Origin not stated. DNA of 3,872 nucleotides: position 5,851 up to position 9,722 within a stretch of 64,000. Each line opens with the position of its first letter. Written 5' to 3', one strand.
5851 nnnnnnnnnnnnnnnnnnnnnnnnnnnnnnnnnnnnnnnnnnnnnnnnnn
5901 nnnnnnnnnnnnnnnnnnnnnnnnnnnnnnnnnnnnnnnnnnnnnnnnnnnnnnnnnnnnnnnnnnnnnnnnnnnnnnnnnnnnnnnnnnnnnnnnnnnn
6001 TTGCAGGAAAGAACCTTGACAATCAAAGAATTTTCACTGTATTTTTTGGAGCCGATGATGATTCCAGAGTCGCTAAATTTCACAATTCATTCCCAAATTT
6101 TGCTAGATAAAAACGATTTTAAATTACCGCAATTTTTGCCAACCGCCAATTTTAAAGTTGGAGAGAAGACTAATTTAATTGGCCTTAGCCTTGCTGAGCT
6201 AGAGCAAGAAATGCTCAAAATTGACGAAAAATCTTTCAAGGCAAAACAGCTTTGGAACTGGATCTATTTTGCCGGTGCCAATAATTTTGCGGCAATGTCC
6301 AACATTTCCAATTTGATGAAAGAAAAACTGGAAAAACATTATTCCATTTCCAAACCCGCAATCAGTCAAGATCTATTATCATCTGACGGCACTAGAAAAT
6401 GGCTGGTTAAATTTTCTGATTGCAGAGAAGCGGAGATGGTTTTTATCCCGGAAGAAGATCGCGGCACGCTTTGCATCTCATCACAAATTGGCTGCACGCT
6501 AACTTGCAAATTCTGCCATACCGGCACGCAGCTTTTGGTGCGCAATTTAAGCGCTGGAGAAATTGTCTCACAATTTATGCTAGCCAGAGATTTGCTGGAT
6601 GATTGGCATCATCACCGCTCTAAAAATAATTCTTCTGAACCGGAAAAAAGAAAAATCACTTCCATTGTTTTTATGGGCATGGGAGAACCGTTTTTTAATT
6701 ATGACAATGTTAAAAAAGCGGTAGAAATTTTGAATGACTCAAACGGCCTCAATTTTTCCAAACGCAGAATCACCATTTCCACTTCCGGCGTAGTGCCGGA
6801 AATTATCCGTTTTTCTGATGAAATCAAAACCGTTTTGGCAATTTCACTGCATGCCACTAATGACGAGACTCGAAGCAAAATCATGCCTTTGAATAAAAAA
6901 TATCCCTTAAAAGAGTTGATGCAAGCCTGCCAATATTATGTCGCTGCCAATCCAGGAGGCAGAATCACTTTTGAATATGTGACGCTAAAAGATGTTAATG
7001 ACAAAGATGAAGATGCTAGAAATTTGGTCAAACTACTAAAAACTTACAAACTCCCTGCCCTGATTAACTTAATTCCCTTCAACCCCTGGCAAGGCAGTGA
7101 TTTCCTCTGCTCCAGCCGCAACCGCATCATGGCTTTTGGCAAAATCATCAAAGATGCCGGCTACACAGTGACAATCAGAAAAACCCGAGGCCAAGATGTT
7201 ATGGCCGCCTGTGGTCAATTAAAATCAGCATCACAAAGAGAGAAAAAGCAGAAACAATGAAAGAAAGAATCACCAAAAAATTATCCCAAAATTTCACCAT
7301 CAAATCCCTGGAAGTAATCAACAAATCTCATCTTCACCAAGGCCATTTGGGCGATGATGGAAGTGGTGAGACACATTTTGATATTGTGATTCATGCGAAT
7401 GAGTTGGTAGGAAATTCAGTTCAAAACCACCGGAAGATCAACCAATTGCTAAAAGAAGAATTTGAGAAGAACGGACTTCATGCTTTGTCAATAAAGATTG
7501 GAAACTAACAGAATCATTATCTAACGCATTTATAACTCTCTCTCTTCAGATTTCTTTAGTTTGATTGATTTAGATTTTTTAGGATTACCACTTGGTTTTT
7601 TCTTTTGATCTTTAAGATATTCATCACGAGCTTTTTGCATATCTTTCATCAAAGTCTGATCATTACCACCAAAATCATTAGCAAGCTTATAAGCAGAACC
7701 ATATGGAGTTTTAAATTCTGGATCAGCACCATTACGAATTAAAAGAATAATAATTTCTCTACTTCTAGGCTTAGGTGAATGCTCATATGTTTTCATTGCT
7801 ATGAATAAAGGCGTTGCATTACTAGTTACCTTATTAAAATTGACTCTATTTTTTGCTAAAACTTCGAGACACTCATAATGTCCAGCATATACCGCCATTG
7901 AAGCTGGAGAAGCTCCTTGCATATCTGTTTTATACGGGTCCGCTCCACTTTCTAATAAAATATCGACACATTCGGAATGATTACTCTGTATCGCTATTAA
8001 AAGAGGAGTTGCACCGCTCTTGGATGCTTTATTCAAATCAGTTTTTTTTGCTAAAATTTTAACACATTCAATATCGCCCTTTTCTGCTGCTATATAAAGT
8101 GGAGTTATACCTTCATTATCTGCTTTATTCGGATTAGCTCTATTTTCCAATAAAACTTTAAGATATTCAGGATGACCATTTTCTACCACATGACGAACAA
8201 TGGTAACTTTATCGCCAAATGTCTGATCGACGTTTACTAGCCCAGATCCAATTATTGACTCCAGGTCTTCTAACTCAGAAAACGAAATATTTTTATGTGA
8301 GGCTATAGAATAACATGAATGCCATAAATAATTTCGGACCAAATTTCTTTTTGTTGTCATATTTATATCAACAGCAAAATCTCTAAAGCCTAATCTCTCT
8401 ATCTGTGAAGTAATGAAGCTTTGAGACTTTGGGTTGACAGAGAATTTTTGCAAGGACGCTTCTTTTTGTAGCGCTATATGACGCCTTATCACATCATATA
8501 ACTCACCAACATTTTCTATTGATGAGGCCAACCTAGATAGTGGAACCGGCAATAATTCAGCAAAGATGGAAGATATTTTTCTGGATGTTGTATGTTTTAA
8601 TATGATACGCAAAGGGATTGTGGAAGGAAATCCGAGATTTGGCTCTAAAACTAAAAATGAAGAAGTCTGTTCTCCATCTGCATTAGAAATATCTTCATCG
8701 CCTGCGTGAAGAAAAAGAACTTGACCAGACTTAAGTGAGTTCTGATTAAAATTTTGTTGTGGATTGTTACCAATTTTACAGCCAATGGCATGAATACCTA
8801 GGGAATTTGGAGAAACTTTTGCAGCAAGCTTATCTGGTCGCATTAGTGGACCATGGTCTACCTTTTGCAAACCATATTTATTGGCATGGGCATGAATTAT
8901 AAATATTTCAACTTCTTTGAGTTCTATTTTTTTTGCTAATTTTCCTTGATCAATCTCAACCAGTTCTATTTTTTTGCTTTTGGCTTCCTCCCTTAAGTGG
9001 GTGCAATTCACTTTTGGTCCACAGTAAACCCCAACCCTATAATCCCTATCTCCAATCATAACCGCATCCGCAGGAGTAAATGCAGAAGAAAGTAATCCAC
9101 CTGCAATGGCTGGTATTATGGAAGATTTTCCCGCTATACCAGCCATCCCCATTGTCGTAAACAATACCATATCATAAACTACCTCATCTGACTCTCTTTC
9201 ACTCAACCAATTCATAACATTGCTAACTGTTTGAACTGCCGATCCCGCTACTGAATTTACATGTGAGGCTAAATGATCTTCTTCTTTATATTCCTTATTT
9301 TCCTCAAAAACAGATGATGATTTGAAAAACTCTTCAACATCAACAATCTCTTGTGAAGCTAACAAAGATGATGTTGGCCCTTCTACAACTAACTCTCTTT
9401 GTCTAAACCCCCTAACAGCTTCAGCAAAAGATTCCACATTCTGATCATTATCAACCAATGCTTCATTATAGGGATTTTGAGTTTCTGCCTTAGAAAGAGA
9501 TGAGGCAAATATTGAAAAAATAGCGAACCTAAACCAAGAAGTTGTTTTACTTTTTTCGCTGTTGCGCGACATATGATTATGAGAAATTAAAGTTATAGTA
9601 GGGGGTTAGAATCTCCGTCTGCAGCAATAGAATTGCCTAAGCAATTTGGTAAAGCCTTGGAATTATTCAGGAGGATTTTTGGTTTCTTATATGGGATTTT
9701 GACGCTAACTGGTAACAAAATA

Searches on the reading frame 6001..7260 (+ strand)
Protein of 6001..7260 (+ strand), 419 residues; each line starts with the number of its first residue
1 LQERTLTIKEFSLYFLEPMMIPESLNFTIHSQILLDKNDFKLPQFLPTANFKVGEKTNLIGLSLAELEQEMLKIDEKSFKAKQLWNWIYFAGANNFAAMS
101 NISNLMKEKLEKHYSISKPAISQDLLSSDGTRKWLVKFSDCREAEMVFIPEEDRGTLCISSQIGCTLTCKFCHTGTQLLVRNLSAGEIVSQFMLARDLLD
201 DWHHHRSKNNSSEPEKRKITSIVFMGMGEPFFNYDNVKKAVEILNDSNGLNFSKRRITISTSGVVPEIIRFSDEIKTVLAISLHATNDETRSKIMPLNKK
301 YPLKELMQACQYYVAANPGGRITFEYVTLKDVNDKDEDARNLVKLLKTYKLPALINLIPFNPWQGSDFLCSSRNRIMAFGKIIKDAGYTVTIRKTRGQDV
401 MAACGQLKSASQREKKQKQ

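Call 43: search_protein_families(library=ncbifam, proteins=[window:6001-7260:+], max_evalue=0.01)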
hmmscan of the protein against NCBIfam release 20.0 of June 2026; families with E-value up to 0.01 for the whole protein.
window:6001-7260:+ (419 aa): 15 families
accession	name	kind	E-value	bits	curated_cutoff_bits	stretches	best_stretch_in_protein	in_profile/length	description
TIGR00048.1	rRNA_mod_RlmN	equivalog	8e-119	396.7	290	1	55-416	5-351/355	dual-specificity RNA methyltransferase RlmN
NF008396.0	PRK11194.1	equivalog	4.3e-109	364.8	633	1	53-410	9-356/379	dual-specificity RNA methyltransferase RlmN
NF011031.0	PRK14461.1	equivalog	1.1e-90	304.4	601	1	55-410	6-364/372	ribosomal RNA large subunit methyltransferase N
NF011024.0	PRK14453.1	equivalog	1.4e-61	208.7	468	1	70-413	14-346/348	23S rRNA (adenine(2503)-C(8))-methyltransferase Cfr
NF000424.4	CfrAB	exception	2.2e-61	208.1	530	1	69-408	9-337/338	Cfr family 23S rRNA (adenine(2503)-C(8))-methyltransferase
TIGR04432.1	rSAM_Cfr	equivalog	2.5e-60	204.5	550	1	69-408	11-339/341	Cfr family 23S rRNA (adenine(2503)-C(8))-methyltransferase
NF011040.0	PRK14470.1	equivalog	5.3e-56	190.5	441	1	62-411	4-335/338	ribosomal RNA large subunit methyltransferase N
NF011034.0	PRK14464.1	equivalog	1e-52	179.1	422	1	127-417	71-336/348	RNA methyltransferase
TIGR03974.1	rSAM_six_Cys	equivalog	0.00019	20.4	425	1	156-284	98-215/451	thioether cross-link-forming SCIFF peptide maturase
NF043069.1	T4HPD_activ_SAM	equivalog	0.00025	20.5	425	1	224-361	129-254/299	trans-4-hydroxy-L-proline dehydratase activase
TIGR04038.1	tatD_link_rSAM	subfamily_domain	0.00064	19.6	129.7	1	164-300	17-139/192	TatD family nuclease-associated radical SAM protein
TIGR03972.1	rSAM_TYW1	equivalog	0.00074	18.7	317.95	1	163-346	56-235/297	4-demethylwyosine synthase TYW1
TIGR04068.1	rSAM_ocin_clost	equivalog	0.0035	16.3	500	1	162-287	91-205/462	Cys-rich peptide radical SAM maturase CcpM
TIGR02493.1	PFLA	equivalog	0.0037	16.7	231.75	0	164-361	24-198/235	pyruvate formate-lyase-activating protein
TIGR03978.1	rSAM_paired_1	equivalog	0.0042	15.9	370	0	91-284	20-199/466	His-Xaa-Ser system radical SAM maturase HxsB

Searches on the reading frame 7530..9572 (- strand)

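Call 10: search_protein_families(library=ncbifam, proteins=[window:7530-9572:-], max_evalue=0.00001)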
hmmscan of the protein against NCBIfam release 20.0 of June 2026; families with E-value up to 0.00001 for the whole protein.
window:7530-9572:- (680 aa): 7 families
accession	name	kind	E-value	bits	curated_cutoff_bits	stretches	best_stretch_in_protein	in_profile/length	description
NF041931.2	MzaA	equivalog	6.5e-14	51.7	800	1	508-575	23-90/726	MZA anti-phage system associated sigma-70 family RNA polymerase sigma factor MzaA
NF043023.1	T4SS_AnkH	equivalog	2.3e-10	39.8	600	1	511-626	23-132/467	Dot/Icm T4SS effector AnkH/LegA3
NF043029.1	T4SS_AnkY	equivalog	4e-09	35.5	600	1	471-560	438-531/543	Dot/Icm T4SS effector AnkY/LegA9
NF043028.1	T4SS_AnkX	equivalog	6.8e-09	34.4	1400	0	482-545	452-517/938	Dot/Icm T4SS effector AnkN/AnkX/LegA8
NF043022.1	T4SS_AnkG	equivalog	3.8e-08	32.5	500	1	484-625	292-436/455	Dot/Icm T4SS effector AnkG/AnkZ/LegA7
NF043024.1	T4SS_AnkI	equivalog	1e-06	27.8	550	0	555-617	243-309/439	Dot/Icm T4SS effector AnkI/LegAS4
TIGR00870.1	trp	subfamily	1.5e-06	26.6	498.75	0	518-545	129-156/747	transient-receptor-potential calcium channel protein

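Call 26: search_protein_families(library=pfam, proteins=[window:7530-9572:-], max_evalue=0.001)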
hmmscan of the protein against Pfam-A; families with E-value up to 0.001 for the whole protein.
window:7530-9572:- (680 aa): 6 families
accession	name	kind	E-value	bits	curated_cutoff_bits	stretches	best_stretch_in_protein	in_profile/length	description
PF12796.13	Ank_2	-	1.1e-27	96.9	27.3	2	462-550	4-90/90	Ankyrin repeats (3 copies)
PF13637.12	Ank_4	-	1.6e-25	89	22.7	3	463-507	5-49/50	Ankyrin repeats (many copies)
PF00023.36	Ank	-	9.9e-24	82.5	21.1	1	520-550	2-32/33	Ankyrin repeat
PF13606.12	Ank_3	-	1.6e-15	55.9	22.3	0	520-547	2-29/30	Ankyrin repeat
PF13857.12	Ank_5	-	1.6e-13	51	27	0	474-508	1-36/56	Ankyrin repeats (many copies)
PF24521.3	Ank_KRIT1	-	0.00011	22.3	80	0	465-560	28-125/149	KRIT1 ankyrin-repeats domain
